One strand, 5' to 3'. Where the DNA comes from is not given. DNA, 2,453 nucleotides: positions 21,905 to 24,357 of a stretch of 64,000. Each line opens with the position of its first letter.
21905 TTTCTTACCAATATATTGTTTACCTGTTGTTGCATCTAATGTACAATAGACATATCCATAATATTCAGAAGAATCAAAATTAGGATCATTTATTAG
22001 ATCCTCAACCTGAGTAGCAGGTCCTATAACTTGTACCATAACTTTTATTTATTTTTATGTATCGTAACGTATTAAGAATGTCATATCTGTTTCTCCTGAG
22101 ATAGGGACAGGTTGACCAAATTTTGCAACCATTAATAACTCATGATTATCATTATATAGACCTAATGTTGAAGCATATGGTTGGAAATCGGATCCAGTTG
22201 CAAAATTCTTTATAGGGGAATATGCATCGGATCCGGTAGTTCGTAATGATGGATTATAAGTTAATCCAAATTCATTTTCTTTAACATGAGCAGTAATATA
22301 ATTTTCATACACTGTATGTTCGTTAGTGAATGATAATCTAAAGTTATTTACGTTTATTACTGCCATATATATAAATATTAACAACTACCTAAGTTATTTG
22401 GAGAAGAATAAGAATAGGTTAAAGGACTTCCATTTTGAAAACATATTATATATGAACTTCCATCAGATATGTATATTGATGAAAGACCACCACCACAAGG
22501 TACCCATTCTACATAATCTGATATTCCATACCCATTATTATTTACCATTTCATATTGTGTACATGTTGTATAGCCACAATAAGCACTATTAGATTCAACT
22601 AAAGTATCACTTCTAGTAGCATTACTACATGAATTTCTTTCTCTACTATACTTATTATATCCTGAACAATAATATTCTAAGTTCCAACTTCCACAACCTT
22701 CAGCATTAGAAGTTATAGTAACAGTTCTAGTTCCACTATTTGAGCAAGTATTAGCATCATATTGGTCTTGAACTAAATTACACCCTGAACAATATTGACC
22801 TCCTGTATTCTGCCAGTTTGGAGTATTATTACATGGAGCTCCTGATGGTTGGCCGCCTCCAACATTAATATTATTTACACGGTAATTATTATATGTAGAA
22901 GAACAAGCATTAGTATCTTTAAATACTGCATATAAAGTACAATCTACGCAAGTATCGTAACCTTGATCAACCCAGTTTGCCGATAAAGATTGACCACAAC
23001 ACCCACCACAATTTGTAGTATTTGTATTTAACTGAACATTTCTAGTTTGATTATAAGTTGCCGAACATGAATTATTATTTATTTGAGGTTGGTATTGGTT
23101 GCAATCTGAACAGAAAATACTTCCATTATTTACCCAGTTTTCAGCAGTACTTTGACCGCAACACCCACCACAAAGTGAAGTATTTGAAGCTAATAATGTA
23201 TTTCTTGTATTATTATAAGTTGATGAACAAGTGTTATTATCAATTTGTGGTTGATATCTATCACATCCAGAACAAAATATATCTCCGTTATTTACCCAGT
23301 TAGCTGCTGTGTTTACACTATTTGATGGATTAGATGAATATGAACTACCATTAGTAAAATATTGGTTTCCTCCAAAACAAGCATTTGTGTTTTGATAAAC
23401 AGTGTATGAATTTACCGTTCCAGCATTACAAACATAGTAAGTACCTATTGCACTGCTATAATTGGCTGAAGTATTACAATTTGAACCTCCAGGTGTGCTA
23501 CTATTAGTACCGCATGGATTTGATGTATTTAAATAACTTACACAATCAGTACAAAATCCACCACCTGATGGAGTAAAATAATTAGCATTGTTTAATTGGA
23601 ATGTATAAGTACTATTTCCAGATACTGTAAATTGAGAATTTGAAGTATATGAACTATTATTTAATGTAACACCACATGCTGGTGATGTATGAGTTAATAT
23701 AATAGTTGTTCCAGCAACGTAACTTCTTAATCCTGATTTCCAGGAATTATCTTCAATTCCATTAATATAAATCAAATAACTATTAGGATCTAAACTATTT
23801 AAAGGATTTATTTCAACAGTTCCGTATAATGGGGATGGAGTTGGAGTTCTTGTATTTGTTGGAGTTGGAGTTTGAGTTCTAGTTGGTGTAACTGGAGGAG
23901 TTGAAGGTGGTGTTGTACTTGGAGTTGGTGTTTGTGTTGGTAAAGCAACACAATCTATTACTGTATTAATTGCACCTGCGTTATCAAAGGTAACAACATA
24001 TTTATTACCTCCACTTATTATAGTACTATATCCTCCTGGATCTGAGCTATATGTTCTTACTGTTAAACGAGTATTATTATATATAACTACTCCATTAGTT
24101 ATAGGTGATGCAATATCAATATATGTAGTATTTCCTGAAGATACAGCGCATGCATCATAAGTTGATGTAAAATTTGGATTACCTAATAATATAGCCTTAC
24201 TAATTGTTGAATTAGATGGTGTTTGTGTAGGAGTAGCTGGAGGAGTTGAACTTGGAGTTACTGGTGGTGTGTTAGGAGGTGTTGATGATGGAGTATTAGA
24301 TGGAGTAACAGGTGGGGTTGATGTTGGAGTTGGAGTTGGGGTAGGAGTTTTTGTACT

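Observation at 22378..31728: Two giant fibre/adhesin genes built from lectin-like modules joined by Thr/Pro linkers, with a hydrophobic segment and Cys-rich C-terminal repeats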

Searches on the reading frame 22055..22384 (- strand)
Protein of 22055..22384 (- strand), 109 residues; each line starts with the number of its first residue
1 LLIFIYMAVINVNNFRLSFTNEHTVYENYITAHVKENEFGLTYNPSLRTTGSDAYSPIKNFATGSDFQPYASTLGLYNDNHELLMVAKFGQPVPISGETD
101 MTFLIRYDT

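Call 6: search_protein_families(library=pfam, proteins=[window:22055-22384:-], max_evalue=0.1)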
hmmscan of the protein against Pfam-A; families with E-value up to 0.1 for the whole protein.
window:22055-22384:- (109 aa): 1 family
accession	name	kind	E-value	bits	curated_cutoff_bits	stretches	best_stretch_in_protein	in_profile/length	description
PF12112.13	DUF3579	-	0.04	14.8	25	1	15-66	33-84/90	Protein of unknown function (DUF3579)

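Call 8: search_protein_families(library=phrogs, proteins=[window:22055-22384:-], max_evalue=0.01)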
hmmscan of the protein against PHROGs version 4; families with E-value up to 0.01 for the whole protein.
window:22055-22384:- (109 aa): 0 families

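Call 113: search_protein_families(library=pfam, proteins=[window:22055-22366:-], max_evalue=0.01)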
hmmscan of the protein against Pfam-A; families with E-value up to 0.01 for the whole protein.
window:22055-22366:- (103 aa): 0 families

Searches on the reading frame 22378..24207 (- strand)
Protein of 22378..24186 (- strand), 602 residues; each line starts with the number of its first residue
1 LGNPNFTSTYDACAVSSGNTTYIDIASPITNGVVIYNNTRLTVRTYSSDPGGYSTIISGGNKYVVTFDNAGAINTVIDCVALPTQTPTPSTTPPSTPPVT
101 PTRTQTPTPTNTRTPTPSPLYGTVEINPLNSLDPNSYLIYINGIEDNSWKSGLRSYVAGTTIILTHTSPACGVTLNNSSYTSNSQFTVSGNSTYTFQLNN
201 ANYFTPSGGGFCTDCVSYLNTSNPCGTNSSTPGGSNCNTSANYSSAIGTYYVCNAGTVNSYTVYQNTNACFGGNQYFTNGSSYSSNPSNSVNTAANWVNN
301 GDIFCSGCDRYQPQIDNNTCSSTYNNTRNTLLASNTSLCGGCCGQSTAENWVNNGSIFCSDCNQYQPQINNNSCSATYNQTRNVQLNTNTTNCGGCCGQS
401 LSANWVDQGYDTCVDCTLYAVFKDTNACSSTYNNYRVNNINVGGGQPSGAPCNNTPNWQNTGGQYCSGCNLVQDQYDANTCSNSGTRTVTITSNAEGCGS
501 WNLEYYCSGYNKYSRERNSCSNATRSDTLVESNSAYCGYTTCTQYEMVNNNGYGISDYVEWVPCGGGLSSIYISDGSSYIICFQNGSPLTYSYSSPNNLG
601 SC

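Call 8: search_protein_families(library=phrogs, proteins=[window:22378-24186:-], max_evalue=0.01)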
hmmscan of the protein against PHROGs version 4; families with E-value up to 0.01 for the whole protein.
window:22378-24186:- (602 aa): 1 family
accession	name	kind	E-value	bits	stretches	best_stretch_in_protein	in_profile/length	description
phrog_11935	-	unknown function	0.00056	20.8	1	91-196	24-120/143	-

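Call 10: search_dna_similar(query=window:22378-24186:-, collection=phages, mode=protein, max_rows=25, max_evalue=0.001)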
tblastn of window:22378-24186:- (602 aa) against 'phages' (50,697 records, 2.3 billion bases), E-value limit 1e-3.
No match.

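Call 89: predict_structure(alignment_id=A5)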
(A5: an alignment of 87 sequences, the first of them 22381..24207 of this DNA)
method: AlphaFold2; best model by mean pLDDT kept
length: 609 residues; sequences in the alignment: 87
mean_pLDDT: 78.3   pTM: 0.37
mean pLDDT of the five models: 78.3, 78.0, 77.2, 77.1, 77.2
residues with pLDDT >= 90: 284; 70-90: 166; 50-70: 50; < 50: 109
segments of 3 or more residues with pLDDT < 50: 1-71, 84-99, 112-114, 116-120, 349-352, 400-403
pLDDT, mean of each block of 10 residues (from residue 1): 32 33 35 40 39 34 34 52 44 40 49 48 83 96 96 95 97 94 96 95 96 87 89 88 89 90 84 91 94 86 90 85 87 89 61 66 71 79 75 63 62 92 89 87 91 84 90 94 89 92 90 94 94 93 88 93 94 92 95 92 91
secondary structure, 60 per line:
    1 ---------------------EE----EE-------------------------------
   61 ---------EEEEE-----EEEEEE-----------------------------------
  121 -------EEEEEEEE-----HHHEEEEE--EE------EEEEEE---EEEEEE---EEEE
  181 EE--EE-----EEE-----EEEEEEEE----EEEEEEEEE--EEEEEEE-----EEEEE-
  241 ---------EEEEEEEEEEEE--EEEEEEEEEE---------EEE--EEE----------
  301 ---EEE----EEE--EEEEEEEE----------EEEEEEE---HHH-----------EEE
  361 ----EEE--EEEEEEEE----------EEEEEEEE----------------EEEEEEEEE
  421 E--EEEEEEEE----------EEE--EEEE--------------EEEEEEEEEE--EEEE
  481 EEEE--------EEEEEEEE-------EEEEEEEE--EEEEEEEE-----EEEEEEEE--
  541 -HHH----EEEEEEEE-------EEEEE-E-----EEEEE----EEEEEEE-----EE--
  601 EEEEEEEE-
elements in order: E70-74 E80-85 E128-135 E144-148 E159-164 E168-173 E177-182 E192-194 E200-207 E212-220 E223-229 E235-239 E250-261 E264-273 E283-285 E288-290 E304-306 E311-313 E316-323 E334-340 E358-360 E365-367 E370-377 E388-395 E412-421 E424-431 E442-444 E447-450 E465-474 E477-484 E493-500 E508-515 E518-525 E531-538 E549-556 E564-568 E576-580 E585-591 E601-608

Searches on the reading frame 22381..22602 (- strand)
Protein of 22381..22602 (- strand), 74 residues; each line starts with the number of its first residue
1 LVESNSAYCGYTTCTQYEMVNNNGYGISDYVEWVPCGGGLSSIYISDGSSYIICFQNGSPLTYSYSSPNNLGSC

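Call 15: search_protein_families(library=pfam, proteins=[window:22381-22602:-], max_evalue=5)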
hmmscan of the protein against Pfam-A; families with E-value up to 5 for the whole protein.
window:22381-22602:- (74 aa): 0 families

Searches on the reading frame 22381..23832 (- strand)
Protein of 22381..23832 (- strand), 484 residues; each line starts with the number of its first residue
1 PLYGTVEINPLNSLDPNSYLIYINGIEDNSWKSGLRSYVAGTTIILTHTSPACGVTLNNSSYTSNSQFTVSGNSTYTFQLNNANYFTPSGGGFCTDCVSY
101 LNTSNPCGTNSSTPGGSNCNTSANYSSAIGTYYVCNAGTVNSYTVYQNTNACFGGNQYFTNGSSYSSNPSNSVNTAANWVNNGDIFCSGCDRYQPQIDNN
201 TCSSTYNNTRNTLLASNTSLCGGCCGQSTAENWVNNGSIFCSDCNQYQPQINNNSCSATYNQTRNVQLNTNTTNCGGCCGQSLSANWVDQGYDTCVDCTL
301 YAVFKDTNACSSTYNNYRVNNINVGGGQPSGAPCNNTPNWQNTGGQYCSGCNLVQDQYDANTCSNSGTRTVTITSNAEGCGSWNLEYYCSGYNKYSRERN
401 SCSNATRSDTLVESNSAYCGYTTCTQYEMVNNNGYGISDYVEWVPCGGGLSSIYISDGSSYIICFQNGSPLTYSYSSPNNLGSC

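Call 34: find_homologous_proteins(query=window:22381-23808:-, max_evalue=0.001)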
Query window:22381-23808:- (476 aa): 147 proteins with E <= 0.001 among 4954 candidates; the best 120 are listed.
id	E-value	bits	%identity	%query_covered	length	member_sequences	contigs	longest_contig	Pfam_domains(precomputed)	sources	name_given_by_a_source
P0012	7.8e-140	485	41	53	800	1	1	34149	-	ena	-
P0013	4.7e-122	427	43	47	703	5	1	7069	-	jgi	jgi:hypothetical protein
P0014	1.2e-114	402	58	66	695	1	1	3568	-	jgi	jgi:hypothetical protein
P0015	1.6e-111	392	36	85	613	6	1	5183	-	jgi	-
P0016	1.4e-109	385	37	64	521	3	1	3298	-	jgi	-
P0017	1.9e-108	382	58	66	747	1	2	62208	-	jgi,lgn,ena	jgi:hypothetical protein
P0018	3.2e-101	358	44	97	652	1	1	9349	-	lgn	-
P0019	9.8e-99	350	43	65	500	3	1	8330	-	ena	-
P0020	1.1e-88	316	40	97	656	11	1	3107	-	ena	-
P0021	4.5e-88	314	38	65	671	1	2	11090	-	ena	-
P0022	1.1e-87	313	38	65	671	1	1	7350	-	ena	-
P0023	6.0e-85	304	49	64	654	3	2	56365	-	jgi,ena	jgi:hypothetical protein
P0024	2.6e-83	299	40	57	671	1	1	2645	-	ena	-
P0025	3.7e-83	298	38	65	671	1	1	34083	-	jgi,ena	jgi:hypothetical protein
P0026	5.6e-83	298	38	65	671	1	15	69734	-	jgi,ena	jgi:hypothetical protein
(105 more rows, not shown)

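Call 94: find_encoding_contigs(protein=P0012, flank=10000, max_places=1)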
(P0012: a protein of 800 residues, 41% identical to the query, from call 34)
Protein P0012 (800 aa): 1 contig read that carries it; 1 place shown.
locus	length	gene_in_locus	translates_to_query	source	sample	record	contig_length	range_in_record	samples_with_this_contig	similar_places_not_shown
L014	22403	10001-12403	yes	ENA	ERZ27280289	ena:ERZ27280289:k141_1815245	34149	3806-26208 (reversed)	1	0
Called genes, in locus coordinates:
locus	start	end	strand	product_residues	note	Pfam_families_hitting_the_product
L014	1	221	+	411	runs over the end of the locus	-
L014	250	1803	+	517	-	PF23898:Crass_capsid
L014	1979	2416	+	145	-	-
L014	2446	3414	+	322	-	-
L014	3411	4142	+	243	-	-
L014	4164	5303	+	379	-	-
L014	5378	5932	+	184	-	-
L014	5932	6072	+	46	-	-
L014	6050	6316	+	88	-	-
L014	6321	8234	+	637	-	-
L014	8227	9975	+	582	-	PF17164:DUF5122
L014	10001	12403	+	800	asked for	-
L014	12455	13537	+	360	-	-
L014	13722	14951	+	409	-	-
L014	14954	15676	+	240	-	PF25702:CrAss_Ring_2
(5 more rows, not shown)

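Call 114: search_protein_families(library=ncbifam, proteins=[window:22381-23832:-], max_evalue=1)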
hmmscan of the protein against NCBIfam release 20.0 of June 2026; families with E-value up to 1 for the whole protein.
window:22381-23832:- (484 aa): 0 families

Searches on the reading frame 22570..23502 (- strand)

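Call 15: search_protein_families(library=pfam, proteins=[window:22570-23502:-], max_evalue=5)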
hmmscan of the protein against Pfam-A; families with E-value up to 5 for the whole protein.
window:22570-23502:- (311 aa): 2 families
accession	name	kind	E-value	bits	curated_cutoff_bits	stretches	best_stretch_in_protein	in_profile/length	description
PF24458.1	DUF7573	-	0.033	14.6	30.2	1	114-136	16-38/39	Domain of unknown function (DUF7573)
PF10391.15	DNA_pol_lambd_f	-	0.14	12.4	29.8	0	116-127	10-21/51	Fingers domain of DNA polymerase lambda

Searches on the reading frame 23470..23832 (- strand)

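Call 15: search_protein_families(library=pfam, proteins=[window:23470-23832:-], max_evalue=5)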
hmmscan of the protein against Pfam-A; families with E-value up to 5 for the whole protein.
window:23470-23832:- (121 aa): 1 family
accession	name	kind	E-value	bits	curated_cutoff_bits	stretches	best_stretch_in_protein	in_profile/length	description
PF20744.3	gp37_trimer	-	0.046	14.2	21.7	1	13-71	19-77/95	Tail fibre protein gp37 trimerization region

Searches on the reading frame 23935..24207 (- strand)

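Call 15: search_protein_families(library=pfam, proteins=[window:23935-24207:-], max_evalue=5)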
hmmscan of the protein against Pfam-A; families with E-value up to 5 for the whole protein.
window:23935-24207:- (91 aa): 2 families
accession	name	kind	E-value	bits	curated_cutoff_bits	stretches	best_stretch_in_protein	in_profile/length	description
PF22479.2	Pam3_gp18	-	0.067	14.1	24.2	1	24-81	33-92/101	Cyanophage baseplate Pam3 plug gp18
PF07253.16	Gypsy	-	0.18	10.8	27.5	1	26-82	306-356/472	Gypsy protein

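Call 114: search_protein_families(library=ncbifam, proteins=[window:23935-24207:-], max_evalue=1)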
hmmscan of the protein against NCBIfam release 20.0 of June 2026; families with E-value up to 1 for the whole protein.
window:23935-24207:- (91 aa): 0 families
